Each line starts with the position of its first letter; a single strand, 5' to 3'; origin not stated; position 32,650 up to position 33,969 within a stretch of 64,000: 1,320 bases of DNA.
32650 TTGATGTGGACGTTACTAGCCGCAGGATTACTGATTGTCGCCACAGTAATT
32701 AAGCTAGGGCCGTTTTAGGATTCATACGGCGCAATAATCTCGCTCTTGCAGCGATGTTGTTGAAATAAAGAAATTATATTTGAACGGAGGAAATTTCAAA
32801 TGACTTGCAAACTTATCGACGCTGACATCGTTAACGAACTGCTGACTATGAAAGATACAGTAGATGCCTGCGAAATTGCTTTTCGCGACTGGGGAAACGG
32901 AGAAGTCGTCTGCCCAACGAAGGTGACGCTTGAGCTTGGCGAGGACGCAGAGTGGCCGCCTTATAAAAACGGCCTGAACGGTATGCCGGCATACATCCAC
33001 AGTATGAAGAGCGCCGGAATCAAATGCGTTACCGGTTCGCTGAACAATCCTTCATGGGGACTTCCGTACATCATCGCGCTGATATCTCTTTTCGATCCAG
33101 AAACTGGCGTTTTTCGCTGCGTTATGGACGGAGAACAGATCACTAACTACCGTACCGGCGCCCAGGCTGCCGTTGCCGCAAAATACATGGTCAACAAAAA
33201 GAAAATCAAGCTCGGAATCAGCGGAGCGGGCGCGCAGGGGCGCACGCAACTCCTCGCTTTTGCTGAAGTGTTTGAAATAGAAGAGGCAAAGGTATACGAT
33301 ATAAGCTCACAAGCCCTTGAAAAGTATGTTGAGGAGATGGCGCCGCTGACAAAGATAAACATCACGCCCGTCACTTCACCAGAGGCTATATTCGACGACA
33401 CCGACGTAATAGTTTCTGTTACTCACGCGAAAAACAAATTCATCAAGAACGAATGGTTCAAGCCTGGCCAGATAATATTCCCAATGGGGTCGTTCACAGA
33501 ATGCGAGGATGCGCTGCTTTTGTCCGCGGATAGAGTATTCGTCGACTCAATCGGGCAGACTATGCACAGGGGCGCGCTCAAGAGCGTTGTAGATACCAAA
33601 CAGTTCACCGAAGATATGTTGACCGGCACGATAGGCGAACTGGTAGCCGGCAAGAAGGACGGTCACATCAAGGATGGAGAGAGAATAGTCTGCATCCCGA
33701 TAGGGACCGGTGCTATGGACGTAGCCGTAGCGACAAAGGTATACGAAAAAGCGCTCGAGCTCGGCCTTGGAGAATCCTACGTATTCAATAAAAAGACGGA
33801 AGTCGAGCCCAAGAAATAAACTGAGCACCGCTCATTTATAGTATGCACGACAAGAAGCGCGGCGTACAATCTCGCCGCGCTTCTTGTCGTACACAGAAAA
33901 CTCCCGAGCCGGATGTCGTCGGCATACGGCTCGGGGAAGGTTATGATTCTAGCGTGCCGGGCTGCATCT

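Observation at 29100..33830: Low-GC genomic island: GntR regulator, opine-dehydrogenase-family enzyme, YfcC transporter and OCD/mu-crystallin enzyme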

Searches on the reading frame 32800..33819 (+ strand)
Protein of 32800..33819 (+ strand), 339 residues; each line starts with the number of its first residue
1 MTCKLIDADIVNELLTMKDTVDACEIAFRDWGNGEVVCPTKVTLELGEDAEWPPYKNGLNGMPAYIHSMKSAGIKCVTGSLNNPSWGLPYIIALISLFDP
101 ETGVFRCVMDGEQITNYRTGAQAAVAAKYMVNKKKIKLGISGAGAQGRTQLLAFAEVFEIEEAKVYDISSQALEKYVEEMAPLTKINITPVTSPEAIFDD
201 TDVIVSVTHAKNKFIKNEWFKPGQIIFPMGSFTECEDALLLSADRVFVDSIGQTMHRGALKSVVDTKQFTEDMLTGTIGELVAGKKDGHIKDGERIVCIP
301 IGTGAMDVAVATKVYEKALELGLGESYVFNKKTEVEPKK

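Call 5: search_protein_families(library=pfam, proteins=[window:32800-33819:+])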
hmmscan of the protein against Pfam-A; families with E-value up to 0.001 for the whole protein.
window:32800-33819:+ (339 aa): 1 family
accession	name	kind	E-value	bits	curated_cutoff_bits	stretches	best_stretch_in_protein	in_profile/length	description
PF02423.21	OCD_Mu_crystall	-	2.5e-57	194.7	24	1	10-320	10-312/314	Ornithine cyclodeaminase/mu-crystallin family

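Call 6: search_protein_families(library=ncbifam, proteins=[window:32800-33819:+])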
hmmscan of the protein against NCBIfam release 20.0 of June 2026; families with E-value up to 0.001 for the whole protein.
window:32800-33819:+ (339 aa): 13 families
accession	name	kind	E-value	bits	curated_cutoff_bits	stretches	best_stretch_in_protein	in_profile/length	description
TIGR02371.1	ala_DH_arch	equivalog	6.5e-65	219.4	409.15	1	10-325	9-320/325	alanine dehydrogenase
NF006379.0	PRK08618.1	equivalog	1.4e-54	185.7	417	1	4-326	2-323/326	ornithine cyclodeaminase family protein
NF006141.0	PRK08291.1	equivalog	3.4e-49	167.6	408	1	11-325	13-326/330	cyclodeaminase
TIGR03944.1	dehyd_SbnB_fam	equivalog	4.1e-44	150.9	326.9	1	7-324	5-321/327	2,3-diaminopropionate biosynthesis protein SbnB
TIGR02992.1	ectoine_eutC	equivalog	1.2e-43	149.5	471.65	1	16-326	15-324/326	ectoine utilization protein EutC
NF004793.0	PRK06141.1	equivalog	1.5e-41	142.4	322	1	4-318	2-311/314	bifunctional Delta(1)-pyrroline-2-carboxylate/Delta(1)-piperideine-2-carboxylate reductase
NF045643.1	ImmsucRedBhcD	equivalog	8.4e-32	110.8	500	1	6-324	4-316/321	iminosuccinate reductase BhcD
NF004848.0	PRK06199.1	subfamily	5e-30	104.8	362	1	59-326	78-369/379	tyramine oxidase subunit B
NF005603.0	PRK07340.1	equivalog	7.3e-26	91.1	266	1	2-258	3-251/307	delta(1)-pyrroline-2-carboxylate reductase family protein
NF045512.1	PyrPipCarbRedLhpI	equivalog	3.3e-25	88.8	400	1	6-312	3-291/298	bifunctional Delta(1)-pyrroline-2-carboxylate/Delta(1)-piperideine-2-carboxylate reductase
NF005296.0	PRK06823.1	equivalog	3.9e-25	88.5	438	1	64-317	56-312/315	ornithine cyclodeaminase family protein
NF005762.1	PRK07589.1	equivalog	4.8e-25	88.2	350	1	69-325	62-316/334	ornithine cyclodeaminase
NF005011.0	PRK06407.1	subfamily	9.6e-23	80.8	337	1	6-314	5-295/302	ornithine cyclodeaminase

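Call 31: search_solved_structures(query=window:32800-33819:+, max_evalue=1e-10, show_alignments=3)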
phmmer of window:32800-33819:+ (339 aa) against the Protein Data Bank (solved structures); distinct sequences matched with E-value up to 1e-10: 11.
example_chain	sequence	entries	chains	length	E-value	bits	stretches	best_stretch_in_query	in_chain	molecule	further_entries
1omo_A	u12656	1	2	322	1.8e-43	152.4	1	6-328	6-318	alanine dehydrogenase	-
1vll_A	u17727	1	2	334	2e-43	152.2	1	6-328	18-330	alanine dehydrogenase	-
6t3e_A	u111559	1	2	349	9.9e-40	140.1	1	10-325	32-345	DELTA1-pyrroline-2-carboxylate reductase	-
4m54_A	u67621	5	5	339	5.3e-25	91.7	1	22-325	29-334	Putative ornithine cyclodeaminase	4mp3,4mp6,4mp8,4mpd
6rqa_A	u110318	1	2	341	5.4e-21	78.5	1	74-325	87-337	iminosuccinate reductase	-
4bv8_A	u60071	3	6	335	2.1e-19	73.3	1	55-316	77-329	THIOMORPHOLINE-CARBOXYLATE DEHYDROGENASE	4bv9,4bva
2i99_A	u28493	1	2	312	3.6e-18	69.2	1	57-316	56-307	Mu-crystallin homolog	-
7rbp_A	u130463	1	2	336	6.5e-16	61.8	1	68-317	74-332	Ornithine cyclodeaminase/mu-crystallin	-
5yu0_A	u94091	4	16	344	2e-14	56.9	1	75-208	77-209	Lysine cyclodeaminase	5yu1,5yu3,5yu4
5gzi_B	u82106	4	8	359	2.2e-14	56.8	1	75-208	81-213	Lysine cyclodeaminase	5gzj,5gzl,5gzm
7cxs_B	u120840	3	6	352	1.9e-12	50.4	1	7-325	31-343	CmnK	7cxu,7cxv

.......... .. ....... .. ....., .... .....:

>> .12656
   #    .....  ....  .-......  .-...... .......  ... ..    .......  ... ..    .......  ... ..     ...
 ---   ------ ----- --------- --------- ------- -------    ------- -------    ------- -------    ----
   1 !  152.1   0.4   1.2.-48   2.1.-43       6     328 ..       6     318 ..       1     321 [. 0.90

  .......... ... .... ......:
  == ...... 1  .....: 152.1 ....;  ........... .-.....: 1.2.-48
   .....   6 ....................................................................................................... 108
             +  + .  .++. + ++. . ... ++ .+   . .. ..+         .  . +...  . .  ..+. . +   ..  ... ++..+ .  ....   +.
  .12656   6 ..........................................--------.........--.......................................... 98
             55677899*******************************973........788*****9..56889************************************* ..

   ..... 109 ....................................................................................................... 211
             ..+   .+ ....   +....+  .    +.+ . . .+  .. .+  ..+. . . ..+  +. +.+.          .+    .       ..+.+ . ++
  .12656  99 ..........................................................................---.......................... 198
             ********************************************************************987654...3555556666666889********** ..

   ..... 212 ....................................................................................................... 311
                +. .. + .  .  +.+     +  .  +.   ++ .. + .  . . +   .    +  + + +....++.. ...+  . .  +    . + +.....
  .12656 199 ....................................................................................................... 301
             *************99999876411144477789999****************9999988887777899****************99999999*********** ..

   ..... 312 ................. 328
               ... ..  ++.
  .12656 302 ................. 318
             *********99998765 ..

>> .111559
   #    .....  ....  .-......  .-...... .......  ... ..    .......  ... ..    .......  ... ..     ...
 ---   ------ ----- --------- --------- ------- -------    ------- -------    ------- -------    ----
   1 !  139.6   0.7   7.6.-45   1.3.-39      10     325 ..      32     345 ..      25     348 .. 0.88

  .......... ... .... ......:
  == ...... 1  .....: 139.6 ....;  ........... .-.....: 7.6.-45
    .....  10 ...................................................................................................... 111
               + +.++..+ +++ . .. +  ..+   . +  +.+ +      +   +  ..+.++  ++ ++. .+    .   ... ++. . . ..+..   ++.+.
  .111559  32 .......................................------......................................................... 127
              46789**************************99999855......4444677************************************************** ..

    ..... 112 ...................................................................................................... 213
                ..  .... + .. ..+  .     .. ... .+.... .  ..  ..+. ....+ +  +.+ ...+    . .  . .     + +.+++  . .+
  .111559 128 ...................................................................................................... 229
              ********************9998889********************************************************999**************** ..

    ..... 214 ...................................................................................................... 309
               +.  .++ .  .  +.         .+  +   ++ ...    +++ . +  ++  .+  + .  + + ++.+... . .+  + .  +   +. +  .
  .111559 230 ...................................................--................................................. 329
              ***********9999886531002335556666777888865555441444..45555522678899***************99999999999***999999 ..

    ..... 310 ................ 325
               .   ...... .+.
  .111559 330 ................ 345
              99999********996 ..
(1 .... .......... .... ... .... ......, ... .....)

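Call 69: find_homologous_proteins(query=window:32800-33819:+)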
Query window:32800-33819:+ (339 aa): 649 proteins with E <= 0.001 among 5012 candidates; the best 120 are listed.
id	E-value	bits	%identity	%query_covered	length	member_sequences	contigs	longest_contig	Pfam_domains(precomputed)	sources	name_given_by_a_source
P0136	4.2e-216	735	96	100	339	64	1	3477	PF02423.22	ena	-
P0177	2.3e-188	643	83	100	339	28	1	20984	PF02423.22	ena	-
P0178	2.4e-185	634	81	100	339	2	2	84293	PF02423.22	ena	-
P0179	2.4e-182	624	80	100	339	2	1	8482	PF02423.22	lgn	-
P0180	3.5e-175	600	75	100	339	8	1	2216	PF02423.22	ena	-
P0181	6.7e-173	593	74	100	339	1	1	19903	PF02423.22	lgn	-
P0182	3.1e-172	590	76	100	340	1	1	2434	PF02423.22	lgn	-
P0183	9.5e-171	586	75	100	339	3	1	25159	PF02423.22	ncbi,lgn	-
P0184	2.6e-168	578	74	100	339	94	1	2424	PF02423.22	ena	-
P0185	1.2e-164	565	73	100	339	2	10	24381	PF02423.22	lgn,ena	-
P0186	2.0e-164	565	73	99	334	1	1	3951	PF02423.22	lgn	-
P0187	1.2e-163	562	73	99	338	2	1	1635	PF02423.22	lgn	-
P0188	8.8e-160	550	71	99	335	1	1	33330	PF02423.22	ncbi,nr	ncbi:ornithine cyclodeaminase family protein [Synergistaceae bacterium OttesenSCG-928-I11]|nr:ornith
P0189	3.9e-159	547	72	99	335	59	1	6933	PF02423.22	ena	-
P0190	1.3e-158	546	72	98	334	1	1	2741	PF02423.22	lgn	-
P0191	2.0e-157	542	72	99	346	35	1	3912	PF02423.22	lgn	-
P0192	2.2e-156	538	69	100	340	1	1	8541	PF02423.22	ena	-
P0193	9.4e-154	530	72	95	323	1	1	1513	PF02423.22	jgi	jgi:ornithine cyclodeaminase/alanine dehydrogenase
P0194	2.2e-152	525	70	99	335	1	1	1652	PF02423.22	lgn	-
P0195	5.3e-152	524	70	99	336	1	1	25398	PF02423.22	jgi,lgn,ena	-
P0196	9.4e-152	523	69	99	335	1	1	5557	PF02423.22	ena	-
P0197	3.6e-145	501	67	100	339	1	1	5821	PF02423.22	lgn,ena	-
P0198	6.8e-144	497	66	100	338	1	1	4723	PF02423.22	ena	-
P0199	2.0e-137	476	66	98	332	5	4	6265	PF02423.22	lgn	-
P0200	1.2e-136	473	65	97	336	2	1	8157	PF02423.22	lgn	-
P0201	6.4e-136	471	65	97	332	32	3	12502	PF02423.22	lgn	-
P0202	3.1e-135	469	65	97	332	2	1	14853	PF02423.22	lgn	-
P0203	3.3e-135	469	64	96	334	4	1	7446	PF02423.22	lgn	-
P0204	4.0e-134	465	63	98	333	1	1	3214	PF02423.22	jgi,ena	-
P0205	1.6e-132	460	64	94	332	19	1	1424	PF02423.22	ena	-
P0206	1.1e-131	457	63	97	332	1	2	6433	PF02423.22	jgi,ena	-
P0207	1.8e-131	456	62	97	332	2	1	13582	PF02423.22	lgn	-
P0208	1.0e-124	434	61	97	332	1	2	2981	PF02423.22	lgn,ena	-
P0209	7.4e-106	372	54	97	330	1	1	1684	PF02423.22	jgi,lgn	jgi:ornithine cyclodeaminase/alanine dehydrogenase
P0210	3.5e-105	370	53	97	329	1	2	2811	PF02423.22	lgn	-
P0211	5.9e-105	369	54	97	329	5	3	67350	PF02423.22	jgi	jgi:alanine dehydrogenase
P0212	8.4e-105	369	54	96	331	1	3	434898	PF02423.22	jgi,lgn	-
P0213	1.3e-104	368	53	97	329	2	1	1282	PF02423.22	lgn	-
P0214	1.7e-104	368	52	97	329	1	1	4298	PF02423.22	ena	-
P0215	1.8e-104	368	52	97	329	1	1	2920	PF02423.22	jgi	-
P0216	1.9e-104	368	52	97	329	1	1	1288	PF02423.22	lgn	-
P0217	2.1e-104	367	53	96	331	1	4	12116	PF02423.22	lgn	-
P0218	2.3e-104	367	52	97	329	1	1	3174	PF02423.22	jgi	-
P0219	2.4e-104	367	53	97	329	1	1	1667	PF02423.22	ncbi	-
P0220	2.4e-104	367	52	97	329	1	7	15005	PF02423.22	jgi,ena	-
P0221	2.6e-104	367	52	97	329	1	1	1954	PF02423.22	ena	-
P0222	3.4e-104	367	53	97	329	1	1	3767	PF02423.22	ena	-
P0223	3.6e-104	367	52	97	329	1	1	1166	PF02423.22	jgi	jgi:alanine dehydrogenase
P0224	3.7e-104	367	51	97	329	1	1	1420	PF02423.22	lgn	-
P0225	5.2e-104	366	53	97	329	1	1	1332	PF02423.22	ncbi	-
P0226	1.7e-103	365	52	97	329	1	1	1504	PF02423.22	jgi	-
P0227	1.7e-103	365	52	97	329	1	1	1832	PF02423.22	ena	-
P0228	2.2e-103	364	52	97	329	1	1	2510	PF02423.22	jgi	-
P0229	2.3e-103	364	52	97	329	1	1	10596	PF02423.22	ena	-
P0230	2.5e-103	364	53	97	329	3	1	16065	PF02423.22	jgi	jgi:alanine dehydrogenase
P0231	2.6e-103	364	52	97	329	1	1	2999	PF02423.22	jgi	jgi:alanine dehydrogenase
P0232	3.0e-103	364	51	97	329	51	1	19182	PF02423.22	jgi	-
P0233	3.6e-103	363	53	97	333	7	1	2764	PF02423.22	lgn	-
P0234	4.1e-103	363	51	97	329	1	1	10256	PF02423.22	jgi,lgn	jgi:alanine dehydrogenase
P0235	4.9e-103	363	53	93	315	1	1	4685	PF02423.22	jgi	-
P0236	7.4e-103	362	51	97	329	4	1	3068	PF02423.22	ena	-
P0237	7.5e-103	362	51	97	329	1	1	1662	PF02423.22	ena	-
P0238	8.3e-103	362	52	97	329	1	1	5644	PF02423.22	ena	-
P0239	9.9e-103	362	52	97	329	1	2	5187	PF02423.22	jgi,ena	-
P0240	1.2e-102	362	52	97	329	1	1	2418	PF02423.22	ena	-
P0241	1.2e-102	362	51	96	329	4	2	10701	PF02423.22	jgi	jgi:ornithine cyclodeaminase/alanine dehydrogenase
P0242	1.2e-102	362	52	97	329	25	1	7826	PF02423.22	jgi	jgi:alanine dehydrogenase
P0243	1.4e-102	362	50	97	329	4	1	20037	PF02423.22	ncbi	-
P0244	1.5e-102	361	52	97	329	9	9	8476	PF02423.22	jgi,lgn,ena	jgi:ornithine cyclodeaminase/alanine dehydrogenase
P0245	1.6e-102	361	53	97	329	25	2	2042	PF02423.22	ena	-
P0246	1.7e-102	361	51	97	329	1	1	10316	PF02423.22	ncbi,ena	-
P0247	1.8e-102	361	52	97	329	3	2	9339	PF02423.22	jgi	-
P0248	2.0e-102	361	53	96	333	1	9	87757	PF02423.22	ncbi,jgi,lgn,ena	jgi:ornithine cyclodeaminase/alanine dehydrogenase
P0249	2.2e-102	361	51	97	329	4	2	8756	PF02423.22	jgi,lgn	jgi:ornithine cyclodeaminase/alanine dehydrogenase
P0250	2.2e-102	361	53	97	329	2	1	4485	PF02423.22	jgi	-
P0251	3.1e-102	360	52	97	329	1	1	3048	PF02423.22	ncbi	-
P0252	3.3e-102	360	51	97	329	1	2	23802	PF02423.22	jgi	jgi:ornithine cyclodeaminase/alanine dehydrogenase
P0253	3.7e-102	360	51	97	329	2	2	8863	PF02423.22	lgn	-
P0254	4.0e-102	360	49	97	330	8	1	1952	PF02423.22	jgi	-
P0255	4.9e-102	360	51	97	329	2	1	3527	PF02423.22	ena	-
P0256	6.3e-102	359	50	97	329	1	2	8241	PF02423.22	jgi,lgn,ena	-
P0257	7.6e-102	359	51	97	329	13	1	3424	PF02423.22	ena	-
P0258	7.9e-102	359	51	97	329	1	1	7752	PF02423.22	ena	-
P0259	9.1e-102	359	53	97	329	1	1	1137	PF02423.22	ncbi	-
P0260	1.1e-101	359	51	97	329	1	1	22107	PF02423.22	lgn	-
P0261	1.1e-101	359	52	97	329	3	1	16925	PF02423.22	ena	-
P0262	1.2e-101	358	52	97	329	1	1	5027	PF02423.22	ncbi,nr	ncbi:MAG: alanine dehydrogenase [candidate division NC10 bacterium RBG_16_65_8]|nr:MAG: alanine dehy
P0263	1.3e-101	358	51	97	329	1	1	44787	PF02423.22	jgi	jgi:ornithine cyclodeaminase/alanine dehydrogenase-like protein (mu-crystallin family)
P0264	1.3e-101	358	51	96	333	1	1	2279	PF02423.22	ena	-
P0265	1.4e-101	358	51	97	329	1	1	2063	PF02423.22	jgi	-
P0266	1.6e-101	358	51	97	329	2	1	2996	PF02423.22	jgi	jgi:ornithine cyclodeaminase/alanine dehydrogenase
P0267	1.6e-101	358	54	92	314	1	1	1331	PF02423.22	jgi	-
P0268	1.8e-101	358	52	96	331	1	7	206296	PF02423.22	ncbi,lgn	-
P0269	1.8e-101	358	52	97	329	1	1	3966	PF02423.22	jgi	-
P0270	1.8e-101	358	51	98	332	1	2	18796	PF02423.22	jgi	jgi:ornithine cyclodeaminase/alanine dehydrogenase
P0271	1.9e-101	358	50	97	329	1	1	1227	PF02423.22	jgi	jgi:ornithine cyclodeaminase/alanine dehydrogenase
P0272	1.9e-101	358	51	97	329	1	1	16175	PF02423.22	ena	-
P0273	2.2e-101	358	53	97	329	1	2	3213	PF02423.22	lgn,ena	-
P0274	2.4e-101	357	51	97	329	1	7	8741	PF02423.22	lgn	-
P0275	2.4e-101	357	51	97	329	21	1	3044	PF02423.22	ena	-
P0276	3.0e-101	357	52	96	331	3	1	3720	PF02423.22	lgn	-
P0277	3.1e-101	357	52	96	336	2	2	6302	PF02423.22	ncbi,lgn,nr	ncbi:MAG: ornithine cyclodeaminase family protein [Clostridiales bacterium]|nr:ornithine cyclodeamin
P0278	3.1e-101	357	52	97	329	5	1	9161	PF02423.22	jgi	-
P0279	3.1e-101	357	52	97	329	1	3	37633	PF02423.22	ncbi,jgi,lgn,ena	-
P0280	3.2e-101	357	52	97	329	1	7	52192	PF02423.22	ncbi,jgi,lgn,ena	jgi:ornithine cyclodeaminase/alanine dehydrogenase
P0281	3.3e-101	357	51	97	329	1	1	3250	PF02423.22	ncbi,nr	ncbi:ornithine cyclodeaminase family protein [Candidatus Bathyarchaeota archaeon]|nr:ornithine cyclo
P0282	3.5e-101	357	50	97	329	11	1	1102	PF02423.22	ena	-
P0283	4.7e-101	357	51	97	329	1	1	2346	PF02423.22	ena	-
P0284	4.7e-101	357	52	96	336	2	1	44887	PF02423.22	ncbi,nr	ncbi:MAG: ornithine cyclodeaminase family protein [Clostridiaceae bacterium]|nr:ornithine cyclodeami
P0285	5.7e-101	356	52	96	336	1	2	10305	PF02423.22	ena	-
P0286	6.4e-101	356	50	97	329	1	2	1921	PF02423.22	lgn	-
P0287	8.6e-101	356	52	97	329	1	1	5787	PF02423.22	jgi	jgi:ornithine cyclodeaminase/alanine dehydrogenase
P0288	1.0e-100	355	52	97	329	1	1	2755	PF02423.22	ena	-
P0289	1.3e-100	355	51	97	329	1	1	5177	PF02423.22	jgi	jgi:ornithine cyclodeaminase/alanine dehydrogenase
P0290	1.4e-100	355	51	96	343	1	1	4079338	PF02423.22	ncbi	ncbi:ornithine cyclodeaminase family protein [Clostridiaceae bacterium 35-E11]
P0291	1.9e-100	354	50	97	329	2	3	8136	PF02423.22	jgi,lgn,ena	jgi:ornithine cyclodeaminase/alanine dehydrogenase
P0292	2.0e-100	354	49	96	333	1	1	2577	PF02423.22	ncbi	-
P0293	2.1e-100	354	51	96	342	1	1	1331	PF02423.22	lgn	-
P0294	2.2e-100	354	50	97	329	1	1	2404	PF02423.22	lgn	-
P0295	2.5e-100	354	51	96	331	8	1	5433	PF02423.22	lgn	-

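Call 78: predict_structure(alignment_id=A3)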
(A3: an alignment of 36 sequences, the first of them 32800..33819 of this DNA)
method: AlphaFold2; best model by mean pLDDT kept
length: 339 residues; sequences in the alignment: 36
mean_pLDDT: 88.8   pTM: 0.89
mean pLDDT of the five models: 88.8, 88.3, 87.1, 86.9, 85.3
residues with pLDDT >= 90: 240; 70-90: 57; 50-70: 33; < 50: 9
segments of 3 or more residues with pLDDT < 50: 82-88
pLDDT, mean of each block of 10 residues (from residue 1): 93 98 98 95 69 60 94 85 47 88 92 93 98 96 93 98 95 96 97 95 87 84 91 80 94 83 90 96 97 94 92 97 92 64
secondary structure, 60 per line:
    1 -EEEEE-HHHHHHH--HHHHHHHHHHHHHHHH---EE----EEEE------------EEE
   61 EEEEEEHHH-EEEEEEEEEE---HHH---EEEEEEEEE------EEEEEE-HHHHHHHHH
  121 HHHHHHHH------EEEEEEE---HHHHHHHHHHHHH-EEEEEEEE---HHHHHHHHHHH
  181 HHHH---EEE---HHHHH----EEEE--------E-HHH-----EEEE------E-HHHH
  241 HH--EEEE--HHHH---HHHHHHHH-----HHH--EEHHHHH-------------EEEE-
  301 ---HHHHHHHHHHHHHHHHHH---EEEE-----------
elements in order: E2-6 H8-14 H17-32 E42-45 E58-66 E71-80 E90-98 E105-110 H112-128 E135-141 H145-157 E159-166 H170-184 E188-190 H194-198 E203-206 E225-228 H237-242 E245-248 H251-254 H258-265 H278-282 E296-299 H304-321 E325-328

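Call 82: fold_search(model_id=the predicted structure, library=pdb)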
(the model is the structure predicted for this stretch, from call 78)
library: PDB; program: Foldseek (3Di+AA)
matches with E <= 10: 1657; with E <= 0.001: 177
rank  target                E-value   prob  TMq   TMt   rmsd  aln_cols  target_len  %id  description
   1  6t3e_A                5.2e-34  1.00  0.87  0.91   2.1       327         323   30  Structure of Thermococcus litoralis Delta(1)-pyrroline-2-carboxylate reductase in complex with NADH and L-proline (released 2020-05-13)
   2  6t3e_B                2.1e-33  1.00  0.87  0.91   2.1       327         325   30  Structure of Thermococcus litoralis Delta(1)-pyrroline-2-carboxylate reductase in complex with NADH and L-proline (released 2020-05-13)
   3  1omo_A                2.9e-33  1.00  0.88  0.93   2.1       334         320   33  alanine dehydrogenase dimer w/bound NAD (archaeal) (released 2004-07-06)
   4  1vll_A                3.6e-32  1.00  0.88  0.93   2.0       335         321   34  Crystal structure of alanine dehydrogenase (AF1665) from Archaeoglobus fulgidus at 2.80 A resolution (released 2004-09-21)
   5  4mpd                  8.1e-28  1.00  0.86  0.91   2.5       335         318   25  Staphyloferrin B precursor biosynthetic enzyme SbnB bound a-ketoglutarate and NAD+ (released 2014-03-05)
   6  4mp6                  1.4e-27  1.00  0.88  0.90   2.7       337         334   25  Staphyloferrin B precursor biosynthetic enzyme SbnB bound to citrate and NAD+ (released 2014-03-05)
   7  6rqa_A                1.9e-27  1.00  0.87  0.92   2.2       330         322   25  Crystal structure of the iminosuccinate reductase of Paracoccus denitrificans in complex with NAD+ (released 2019-08-14)
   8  4mp3                  1.8e-26  1.00  0.87  0.89   2.8       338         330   25  Staphyloferrin B precursor biosynthetic enzyme selenomethionine-labeled SbnB (released 2014-03-05)
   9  4m54                  7.6e-26  1.00  0.83  0.90   2.7       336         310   24  The structure of the staphyloferrin B precursor biosynthetic enzyme SbnB bound to N-(1-amino-1-carboxyl-2-ethyl)-glutami (released 2014-07-09)
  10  3hdj_A                1.9e-25  1.00  0.80  0.87   2.7       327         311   21  The crystal structure of probable ornithine cyclodeaminase from Bordetella pertussis Tohama I (released 2009-05-19)
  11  7cxs_B                3.2e-25  1.00  0.82  0.85   3.0       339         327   19  Crystal structure of CmnK, a L-Dap formation enzyme in capreomycin biosynthesis (released 2021-07-14)
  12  7cxs_A                3.6e-25  1.00  0.83  0.86   2.8       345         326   20  Crystal structure of CmnK, a L-Dap formation enzyme in capreomycin biosynthesis (released 2021-07-14)
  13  1u7h_A                4.3e-25  1.00  0.83  0.83   3.2       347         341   22  Structure and a Proposed Mechanism for Ornithine Cyclodeaminase from Pseudomonas putida (released 2004-11-09)
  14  4bv9_A                5.4e-25  1.00  0.79  0.88   2.4       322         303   24  Crystal structure of the NADPH form of mouse Mu-crystallin. (released 2014-02-05)
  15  1u7h_B                1.4e-24  1.00  0.84  0.83   3.3       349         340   22  Structure and a Proposed Mechanism for Ornithine Cyclodeaminase from Pseudomonas putida (released 2004-11-09)
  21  1x7d_B                6.3e-24  1.00  0.83  0.83   3.5       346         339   22  Crystal Structure Analysis of Ornithine Cyclodeaminase Complexed with NAD and ornithine to 1.6 Angstroms (released 2004-11-09)
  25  5gzj_A                8.0e-24  1.00  0.82  0.80   3.4       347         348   24  Cyclodeaminase_PA (released 2018-01-17)
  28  1x7d_A                1.3e-23  1.00  0.83  0.83   3.2       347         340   22  Crystal Structure Analysis of Ornithine Cyclodeaminase Complexed with NAD and ornithine to 1.6 Angstroms (released 2004-11-09)
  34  5gzj_B                8.1e-23  1.00  0.81  0.78   3.4       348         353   25  Cyclodeaminase_PA (released 2018-01-17)
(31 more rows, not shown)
